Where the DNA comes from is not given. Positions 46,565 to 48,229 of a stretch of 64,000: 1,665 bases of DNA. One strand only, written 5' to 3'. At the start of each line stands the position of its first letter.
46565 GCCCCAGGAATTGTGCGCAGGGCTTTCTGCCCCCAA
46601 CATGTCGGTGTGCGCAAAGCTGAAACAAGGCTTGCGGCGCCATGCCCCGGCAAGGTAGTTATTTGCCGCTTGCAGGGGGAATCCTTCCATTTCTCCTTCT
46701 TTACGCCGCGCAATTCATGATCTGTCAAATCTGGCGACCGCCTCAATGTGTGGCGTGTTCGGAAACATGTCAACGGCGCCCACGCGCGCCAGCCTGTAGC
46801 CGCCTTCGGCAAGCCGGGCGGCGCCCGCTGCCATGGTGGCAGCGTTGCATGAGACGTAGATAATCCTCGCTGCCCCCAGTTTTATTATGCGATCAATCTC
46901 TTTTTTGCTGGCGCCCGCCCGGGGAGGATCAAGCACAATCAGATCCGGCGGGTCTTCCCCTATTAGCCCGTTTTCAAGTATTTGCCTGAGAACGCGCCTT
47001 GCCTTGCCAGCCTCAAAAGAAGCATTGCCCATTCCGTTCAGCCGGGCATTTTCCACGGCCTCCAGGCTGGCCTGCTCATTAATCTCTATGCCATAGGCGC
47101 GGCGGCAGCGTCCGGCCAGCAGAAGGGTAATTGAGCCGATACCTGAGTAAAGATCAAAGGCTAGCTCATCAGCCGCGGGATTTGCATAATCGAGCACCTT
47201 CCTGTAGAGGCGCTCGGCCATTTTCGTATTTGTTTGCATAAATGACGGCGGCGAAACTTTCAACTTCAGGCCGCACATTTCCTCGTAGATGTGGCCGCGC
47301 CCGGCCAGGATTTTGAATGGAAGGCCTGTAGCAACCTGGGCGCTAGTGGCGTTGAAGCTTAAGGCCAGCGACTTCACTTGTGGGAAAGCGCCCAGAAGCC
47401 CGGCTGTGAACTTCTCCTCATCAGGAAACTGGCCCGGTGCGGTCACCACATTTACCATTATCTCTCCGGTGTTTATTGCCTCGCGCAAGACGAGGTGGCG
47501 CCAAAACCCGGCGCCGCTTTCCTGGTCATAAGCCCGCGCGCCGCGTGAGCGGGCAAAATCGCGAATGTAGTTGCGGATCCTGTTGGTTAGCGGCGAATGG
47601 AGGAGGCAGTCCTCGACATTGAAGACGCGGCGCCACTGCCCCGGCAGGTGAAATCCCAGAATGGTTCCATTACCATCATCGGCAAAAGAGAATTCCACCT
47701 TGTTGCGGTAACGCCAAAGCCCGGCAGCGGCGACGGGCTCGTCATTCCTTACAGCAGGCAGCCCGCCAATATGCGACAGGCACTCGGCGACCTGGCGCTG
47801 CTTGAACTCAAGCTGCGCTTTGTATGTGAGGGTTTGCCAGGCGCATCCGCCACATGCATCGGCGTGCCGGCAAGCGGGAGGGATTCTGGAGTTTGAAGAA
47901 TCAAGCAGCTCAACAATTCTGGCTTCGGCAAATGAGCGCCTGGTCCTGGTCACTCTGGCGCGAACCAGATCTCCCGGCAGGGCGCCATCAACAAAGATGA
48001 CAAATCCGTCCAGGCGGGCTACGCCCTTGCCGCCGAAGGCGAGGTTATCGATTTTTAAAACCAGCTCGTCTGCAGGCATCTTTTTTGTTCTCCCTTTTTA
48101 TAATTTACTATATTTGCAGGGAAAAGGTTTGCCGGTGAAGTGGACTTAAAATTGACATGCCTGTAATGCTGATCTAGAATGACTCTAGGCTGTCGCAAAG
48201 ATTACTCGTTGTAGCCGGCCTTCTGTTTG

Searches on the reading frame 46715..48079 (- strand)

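Call 8: search_protein_families(library=ncbifam, proteins=[window:46715-48079:-], max_evalue=1e-10)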
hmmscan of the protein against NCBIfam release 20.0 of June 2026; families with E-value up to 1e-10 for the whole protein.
window:46715-48079:- (454 aa): 8 families
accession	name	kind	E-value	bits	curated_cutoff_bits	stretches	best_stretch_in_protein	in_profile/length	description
TIGR00479.1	rumA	equivalog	8e-103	344.6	183.55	1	14-446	2-432/432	23S rRNA (uracil(1939)-C(5))-methyltransferase RlmD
NF009639.0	PRK13168.1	equivalog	5.4e-76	256.2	458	1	5-453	16-445/446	23S rRNA (uracil(1939)-C(5))-methyltransferase RlmD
NF002910.0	PRK03522.2-3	equivalog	6.5e-51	173.5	558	1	72-453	5-382/383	23S rRNA (uracil(747)-C(5))-methyltransferase RlmC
NF002909.0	PRK03522.2-1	equivalog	1.3e-48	166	553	1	73-453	8-373/374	23S rRNA (uracil(747)-C(5))-methyltransferase RlmC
TIGR02085.1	meth_trns_rumB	equivalog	5e-39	134.3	429.5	1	73-448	7-369/374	23S rRNA (uracil(747)-C(5))-methyltransferase RlmC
NF002913.0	PRK03522.2-6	equivalog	1e-20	74.4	537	0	153-323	24-194/342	23S rRNA (uracil(747)-C(5))-methyltransferase RlmC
TIGR02143.1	trmA_only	equivalog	4.6e-17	62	334.65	1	278-447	172-345/352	tRNA (uridine(54)-C5)-methyltransferase TrmA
NF053605.1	PyTRAM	equivalog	1.3e-11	44.1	85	1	8-53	10-55/56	TRAM domain-containing RNA chaperone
